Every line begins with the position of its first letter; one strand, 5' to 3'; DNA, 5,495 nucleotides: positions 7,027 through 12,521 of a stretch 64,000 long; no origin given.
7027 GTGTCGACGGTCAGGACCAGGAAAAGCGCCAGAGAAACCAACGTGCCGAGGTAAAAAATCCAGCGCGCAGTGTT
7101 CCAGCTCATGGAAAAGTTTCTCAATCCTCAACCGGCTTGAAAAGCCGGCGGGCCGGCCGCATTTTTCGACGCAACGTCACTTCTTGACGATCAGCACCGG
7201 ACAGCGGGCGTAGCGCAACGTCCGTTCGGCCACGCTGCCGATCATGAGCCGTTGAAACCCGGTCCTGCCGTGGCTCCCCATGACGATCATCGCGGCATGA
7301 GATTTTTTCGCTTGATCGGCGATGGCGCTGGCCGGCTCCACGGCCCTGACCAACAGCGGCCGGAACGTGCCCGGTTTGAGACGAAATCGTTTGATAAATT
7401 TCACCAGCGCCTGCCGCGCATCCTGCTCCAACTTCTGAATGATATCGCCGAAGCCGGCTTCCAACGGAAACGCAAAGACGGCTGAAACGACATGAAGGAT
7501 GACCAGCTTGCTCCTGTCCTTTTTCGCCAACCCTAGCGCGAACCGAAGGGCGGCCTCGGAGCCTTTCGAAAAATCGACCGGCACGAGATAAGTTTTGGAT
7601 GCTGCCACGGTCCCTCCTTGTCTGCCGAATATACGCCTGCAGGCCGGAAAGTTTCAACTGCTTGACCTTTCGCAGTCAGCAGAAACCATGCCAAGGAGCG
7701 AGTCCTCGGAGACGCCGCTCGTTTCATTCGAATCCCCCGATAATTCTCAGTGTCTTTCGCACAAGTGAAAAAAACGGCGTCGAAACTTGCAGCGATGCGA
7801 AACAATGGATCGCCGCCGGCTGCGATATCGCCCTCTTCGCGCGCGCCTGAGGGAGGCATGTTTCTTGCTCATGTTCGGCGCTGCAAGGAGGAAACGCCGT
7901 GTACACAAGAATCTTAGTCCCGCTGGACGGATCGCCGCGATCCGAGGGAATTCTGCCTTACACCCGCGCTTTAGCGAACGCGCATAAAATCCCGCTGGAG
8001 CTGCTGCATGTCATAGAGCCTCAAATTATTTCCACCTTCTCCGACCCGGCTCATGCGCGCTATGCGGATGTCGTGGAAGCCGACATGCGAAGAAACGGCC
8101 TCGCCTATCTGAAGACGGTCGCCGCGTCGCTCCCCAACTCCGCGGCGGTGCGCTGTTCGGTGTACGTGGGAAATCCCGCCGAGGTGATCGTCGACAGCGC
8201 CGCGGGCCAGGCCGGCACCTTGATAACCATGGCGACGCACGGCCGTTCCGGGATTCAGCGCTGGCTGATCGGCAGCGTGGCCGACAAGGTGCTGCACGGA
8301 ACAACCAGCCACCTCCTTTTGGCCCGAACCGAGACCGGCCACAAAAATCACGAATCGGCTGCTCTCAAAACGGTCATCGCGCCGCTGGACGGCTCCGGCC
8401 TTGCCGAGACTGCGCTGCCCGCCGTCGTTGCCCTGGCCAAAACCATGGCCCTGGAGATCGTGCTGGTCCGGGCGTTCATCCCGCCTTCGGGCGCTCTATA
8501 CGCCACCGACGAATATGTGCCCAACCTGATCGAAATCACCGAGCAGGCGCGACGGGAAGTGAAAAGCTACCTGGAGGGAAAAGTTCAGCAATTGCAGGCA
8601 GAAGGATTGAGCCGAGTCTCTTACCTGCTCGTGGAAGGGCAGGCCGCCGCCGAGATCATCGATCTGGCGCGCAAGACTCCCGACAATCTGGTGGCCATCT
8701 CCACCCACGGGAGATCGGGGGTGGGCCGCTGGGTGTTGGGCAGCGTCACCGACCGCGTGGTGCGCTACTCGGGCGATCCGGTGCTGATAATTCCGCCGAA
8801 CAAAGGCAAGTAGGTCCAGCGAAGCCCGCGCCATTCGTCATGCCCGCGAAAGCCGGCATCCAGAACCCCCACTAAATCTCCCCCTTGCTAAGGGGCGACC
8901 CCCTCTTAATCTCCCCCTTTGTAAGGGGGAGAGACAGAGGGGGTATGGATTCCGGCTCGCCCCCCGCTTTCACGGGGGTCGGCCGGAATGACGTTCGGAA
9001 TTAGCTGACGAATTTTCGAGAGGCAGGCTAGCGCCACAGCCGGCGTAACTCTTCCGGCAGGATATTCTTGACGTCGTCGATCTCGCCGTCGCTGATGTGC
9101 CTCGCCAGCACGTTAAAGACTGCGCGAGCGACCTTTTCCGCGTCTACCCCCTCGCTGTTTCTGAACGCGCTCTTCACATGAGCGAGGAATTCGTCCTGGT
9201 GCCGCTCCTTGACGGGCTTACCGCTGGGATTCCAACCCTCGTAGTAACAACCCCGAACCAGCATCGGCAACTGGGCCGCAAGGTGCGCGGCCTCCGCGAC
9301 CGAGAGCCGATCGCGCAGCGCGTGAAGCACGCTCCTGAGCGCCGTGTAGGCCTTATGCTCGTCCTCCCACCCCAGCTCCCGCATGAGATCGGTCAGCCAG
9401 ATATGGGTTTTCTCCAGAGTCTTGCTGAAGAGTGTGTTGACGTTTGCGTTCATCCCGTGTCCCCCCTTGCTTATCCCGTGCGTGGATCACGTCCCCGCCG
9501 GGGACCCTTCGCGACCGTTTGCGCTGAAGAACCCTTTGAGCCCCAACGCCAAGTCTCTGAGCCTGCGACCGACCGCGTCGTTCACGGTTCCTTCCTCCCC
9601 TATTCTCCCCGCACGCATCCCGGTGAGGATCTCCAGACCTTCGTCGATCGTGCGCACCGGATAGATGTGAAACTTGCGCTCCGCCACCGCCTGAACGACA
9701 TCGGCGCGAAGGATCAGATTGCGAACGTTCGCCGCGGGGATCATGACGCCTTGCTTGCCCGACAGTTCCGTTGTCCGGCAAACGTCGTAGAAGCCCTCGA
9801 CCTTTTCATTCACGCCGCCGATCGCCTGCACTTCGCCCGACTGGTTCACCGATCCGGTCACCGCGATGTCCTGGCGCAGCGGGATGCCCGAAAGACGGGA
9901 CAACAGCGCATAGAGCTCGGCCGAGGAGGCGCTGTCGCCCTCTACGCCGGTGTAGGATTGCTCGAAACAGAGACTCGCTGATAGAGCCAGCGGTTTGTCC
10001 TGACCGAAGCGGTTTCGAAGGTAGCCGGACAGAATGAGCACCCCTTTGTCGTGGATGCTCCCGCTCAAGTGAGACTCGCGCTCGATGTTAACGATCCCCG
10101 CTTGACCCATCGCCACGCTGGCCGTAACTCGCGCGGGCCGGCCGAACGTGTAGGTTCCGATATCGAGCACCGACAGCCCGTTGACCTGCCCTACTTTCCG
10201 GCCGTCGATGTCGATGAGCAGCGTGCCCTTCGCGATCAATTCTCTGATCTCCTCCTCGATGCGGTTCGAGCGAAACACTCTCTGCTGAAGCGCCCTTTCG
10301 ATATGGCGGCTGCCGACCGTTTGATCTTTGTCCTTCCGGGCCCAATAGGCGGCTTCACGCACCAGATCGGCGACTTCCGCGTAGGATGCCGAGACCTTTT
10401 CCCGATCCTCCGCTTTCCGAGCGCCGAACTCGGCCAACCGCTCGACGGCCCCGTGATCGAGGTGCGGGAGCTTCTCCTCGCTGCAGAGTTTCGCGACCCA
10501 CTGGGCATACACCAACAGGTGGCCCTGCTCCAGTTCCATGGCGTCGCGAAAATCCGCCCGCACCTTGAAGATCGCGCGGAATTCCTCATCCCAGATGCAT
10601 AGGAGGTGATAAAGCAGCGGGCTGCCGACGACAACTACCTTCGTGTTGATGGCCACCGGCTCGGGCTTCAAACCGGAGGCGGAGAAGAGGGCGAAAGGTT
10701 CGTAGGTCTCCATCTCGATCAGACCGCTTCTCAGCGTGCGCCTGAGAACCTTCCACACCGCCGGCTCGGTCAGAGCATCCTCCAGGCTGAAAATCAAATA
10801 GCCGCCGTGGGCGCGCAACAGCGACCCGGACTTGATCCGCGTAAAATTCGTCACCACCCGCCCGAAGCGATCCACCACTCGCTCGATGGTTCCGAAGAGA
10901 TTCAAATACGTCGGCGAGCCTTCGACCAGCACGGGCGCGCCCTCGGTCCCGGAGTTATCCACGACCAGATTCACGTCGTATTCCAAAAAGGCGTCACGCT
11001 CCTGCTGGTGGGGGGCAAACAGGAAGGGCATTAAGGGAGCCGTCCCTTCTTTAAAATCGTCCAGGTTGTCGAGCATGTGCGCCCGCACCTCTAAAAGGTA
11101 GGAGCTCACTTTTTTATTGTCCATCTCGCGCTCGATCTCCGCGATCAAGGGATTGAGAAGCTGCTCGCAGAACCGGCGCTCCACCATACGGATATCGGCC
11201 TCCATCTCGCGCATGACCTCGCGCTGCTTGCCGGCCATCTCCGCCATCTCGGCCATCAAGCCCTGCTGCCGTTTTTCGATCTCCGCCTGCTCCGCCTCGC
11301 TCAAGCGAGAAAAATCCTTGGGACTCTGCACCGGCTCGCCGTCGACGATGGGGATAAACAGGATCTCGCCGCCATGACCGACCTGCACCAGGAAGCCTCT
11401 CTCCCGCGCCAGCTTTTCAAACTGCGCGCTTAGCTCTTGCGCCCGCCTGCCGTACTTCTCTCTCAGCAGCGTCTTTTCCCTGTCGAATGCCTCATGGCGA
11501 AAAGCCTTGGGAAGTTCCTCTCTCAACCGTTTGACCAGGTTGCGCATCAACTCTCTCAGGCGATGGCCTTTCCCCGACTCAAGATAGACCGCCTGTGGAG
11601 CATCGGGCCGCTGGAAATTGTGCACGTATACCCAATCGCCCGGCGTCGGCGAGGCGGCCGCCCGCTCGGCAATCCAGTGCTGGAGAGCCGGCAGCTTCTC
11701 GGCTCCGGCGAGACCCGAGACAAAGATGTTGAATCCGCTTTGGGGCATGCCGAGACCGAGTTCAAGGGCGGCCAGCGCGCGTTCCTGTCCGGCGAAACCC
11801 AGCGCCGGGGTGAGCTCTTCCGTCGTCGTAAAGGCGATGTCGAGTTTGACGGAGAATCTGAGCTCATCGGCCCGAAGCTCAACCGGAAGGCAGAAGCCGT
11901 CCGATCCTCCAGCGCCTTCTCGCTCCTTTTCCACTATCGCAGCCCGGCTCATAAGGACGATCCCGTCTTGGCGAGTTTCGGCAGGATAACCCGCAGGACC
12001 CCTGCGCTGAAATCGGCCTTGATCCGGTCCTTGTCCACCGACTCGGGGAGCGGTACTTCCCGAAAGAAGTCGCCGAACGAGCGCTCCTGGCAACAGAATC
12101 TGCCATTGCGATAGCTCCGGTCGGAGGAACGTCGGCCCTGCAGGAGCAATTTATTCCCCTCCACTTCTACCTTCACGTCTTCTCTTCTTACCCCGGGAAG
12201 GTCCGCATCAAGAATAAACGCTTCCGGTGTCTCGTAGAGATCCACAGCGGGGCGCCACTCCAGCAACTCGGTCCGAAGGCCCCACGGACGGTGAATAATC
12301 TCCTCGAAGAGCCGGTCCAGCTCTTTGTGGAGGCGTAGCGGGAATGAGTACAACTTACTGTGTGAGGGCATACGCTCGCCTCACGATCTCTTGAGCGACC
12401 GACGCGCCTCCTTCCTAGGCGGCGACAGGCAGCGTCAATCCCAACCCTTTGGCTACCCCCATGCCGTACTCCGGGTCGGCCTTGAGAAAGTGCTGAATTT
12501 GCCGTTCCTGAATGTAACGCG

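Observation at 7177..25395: Gene content mirrors the mycobacterial DosR dormancy regulon but is wired through sigma54 and a GAF-PAS kinase, next to NO reductase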

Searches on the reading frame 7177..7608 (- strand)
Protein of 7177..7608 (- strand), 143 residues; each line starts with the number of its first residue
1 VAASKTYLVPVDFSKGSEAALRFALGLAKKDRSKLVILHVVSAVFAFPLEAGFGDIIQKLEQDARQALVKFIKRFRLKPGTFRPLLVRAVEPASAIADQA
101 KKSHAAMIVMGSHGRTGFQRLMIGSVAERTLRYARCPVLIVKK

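Call 4: search_protein_families(library=pfam, proteins=[window:7177-7608:-])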
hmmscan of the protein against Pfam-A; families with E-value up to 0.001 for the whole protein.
window:7177-7608:- (143 aa): 1 family
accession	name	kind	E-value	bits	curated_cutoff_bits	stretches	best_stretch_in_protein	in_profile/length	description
PF00582.32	Usp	-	8.3e-32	111.1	24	1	6-142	4-141/141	Universal stress protein family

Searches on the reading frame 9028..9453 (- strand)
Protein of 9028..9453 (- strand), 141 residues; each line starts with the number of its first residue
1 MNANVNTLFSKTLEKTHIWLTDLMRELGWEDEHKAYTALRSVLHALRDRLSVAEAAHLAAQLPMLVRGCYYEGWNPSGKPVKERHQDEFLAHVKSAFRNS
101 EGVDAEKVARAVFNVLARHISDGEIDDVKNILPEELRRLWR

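Call 4: search_protein_families(library=pfam, proteins=[window:9028-9453:-])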
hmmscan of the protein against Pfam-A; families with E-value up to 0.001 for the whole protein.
window:9028-9453:- (141 aa): 1 family
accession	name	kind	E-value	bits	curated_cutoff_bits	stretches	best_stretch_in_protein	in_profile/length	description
PF10025.14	DUF2267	-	3.6e-40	137.4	29.8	1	17-139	2-122/122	Uncharacterized conserved protein (DUF2267)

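Call 14: search_protein_families(library=ncbifam, proteins=[window:9028-9453:-], max_evalue=0.001)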
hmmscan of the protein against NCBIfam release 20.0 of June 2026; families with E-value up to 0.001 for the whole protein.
window:9028-9453:- (141 aa): 0 families

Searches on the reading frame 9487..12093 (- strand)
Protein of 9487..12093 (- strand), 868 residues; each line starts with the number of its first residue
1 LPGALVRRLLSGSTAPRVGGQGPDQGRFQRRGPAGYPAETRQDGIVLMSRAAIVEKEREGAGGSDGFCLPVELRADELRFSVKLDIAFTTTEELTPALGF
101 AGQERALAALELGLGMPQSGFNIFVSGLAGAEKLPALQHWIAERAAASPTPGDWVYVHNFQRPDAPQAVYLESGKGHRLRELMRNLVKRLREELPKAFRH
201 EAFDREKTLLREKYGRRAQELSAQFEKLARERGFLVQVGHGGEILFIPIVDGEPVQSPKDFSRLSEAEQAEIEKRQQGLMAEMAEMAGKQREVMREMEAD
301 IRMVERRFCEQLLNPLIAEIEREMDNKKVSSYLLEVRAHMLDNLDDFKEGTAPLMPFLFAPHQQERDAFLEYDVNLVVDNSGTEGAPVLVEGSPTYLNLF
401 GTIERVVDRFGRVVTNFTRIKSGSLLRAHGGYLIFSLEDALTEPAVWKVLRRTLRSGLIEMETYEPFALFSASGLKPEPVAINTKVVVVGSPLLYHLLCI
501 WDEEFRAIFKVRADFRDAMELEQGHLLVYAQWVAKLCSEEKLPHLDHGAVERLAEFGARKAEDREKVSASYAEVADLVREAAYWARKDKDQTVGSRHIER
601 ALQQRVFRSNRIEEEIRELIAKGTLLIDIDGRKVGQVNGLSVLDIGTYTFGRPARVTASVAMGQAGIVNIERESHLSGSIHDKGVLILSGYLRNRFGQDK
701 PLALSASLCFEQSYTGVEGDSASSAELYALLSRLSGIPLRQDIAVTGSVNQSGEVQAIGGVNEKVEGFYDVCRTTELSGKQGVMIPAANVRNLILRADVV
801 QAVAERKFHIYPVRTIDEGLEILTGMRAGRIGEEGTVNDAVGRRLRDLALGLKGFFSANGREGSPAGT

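Call 4: search_protein_families(library=pfam, proteins=[window:9487-12093:-])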
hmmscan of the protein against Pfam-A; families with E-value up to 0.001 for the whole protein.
window:9487-12093:- (868 aa): 4 families
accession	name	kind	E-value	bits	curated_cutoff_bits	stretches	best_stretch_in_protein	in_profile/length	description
PF13654.12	AAA_32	-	1.5e-41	141.9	21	1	384-515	1-132/133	LonB-like, AAA domain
PF20436.4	LonB_AAA-LID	-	4.2e-19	68.8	22.4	1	544-608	1-65/65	Archaeal LonB, AAA+ ATPase LID domain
PF20437.3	LonC_helical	-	1.7e-11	44.3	24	1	153-186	1-34/34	Lon-like LonC helical domain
PF05362.19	Lon_C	-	1.6e-09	38.1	21.1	1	718-822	108-201/205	Lon protease (S16) C-terminal proteolytic domain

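Call 14: search_protein_families(library=ncbifam, proteins=[window:9487-12093:-], max_evalue=0.001)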
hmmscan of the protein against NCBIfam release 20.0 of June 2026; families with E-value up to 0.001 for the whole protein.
window:9487-12093:- (868 aa): 5 families
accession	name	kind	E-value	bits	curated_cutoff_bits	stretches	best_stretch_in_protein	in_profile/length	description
TIGR00764.1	lon_rel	equivalog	1.3e-32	113.2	516.6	1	531-822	316-591/608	ATP-dependent protease LonB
TIGR02903.1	spore_lon_C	equivalog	5.6e-09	35.1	678.8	1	717-822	523-613/615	Lon family ATP-dependent protease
NF008053.0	PRK10787.1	equivalog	2.3e-08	32.6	891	1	715-822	673-769/784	endopeptidase La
TIGR02902.1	spore_lonB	equivalog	2.4e-08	33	723.3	1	669-806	388-521/531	ATP-dependent protease LonB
TIGR00763.1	lon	equivalog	3.2e-06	25.9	608.05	1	718-818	700-789/795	endopeptidase La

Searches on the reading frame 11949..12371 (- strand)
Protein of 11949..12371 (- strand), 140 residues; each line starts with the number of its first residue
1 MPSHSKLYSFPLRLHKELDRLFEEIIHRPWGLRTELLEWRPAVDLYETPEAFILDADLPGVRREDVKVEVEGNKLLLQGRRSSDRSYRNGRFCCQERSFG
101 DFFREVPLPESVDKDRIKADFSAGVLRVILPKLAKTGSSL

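Call 13: search_protein_families(library=pfam, proteins=[window:11949-12371:-], max_evalue=0.1)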
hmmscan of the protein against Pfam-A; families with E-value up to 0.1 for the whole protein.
window:11949-12371:- (140 aa): 3 families
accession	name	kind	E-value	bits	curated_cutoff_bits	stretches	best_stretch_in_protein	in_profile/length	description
PF00011.27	HSP20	-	7.9e-19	68.1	20.8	1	46-135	3-90/102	Hsp20/alpha crystallin family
PF17886.7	ArsA_HSP20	-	4.6e-07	29.7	22.5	1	52-128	4-61/63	HSP20-like domain found in ArsA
PF18201.7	PIH1_CS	-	0.0044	17.9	23.3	1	46-123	28-88/100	PIH1 CS-like domain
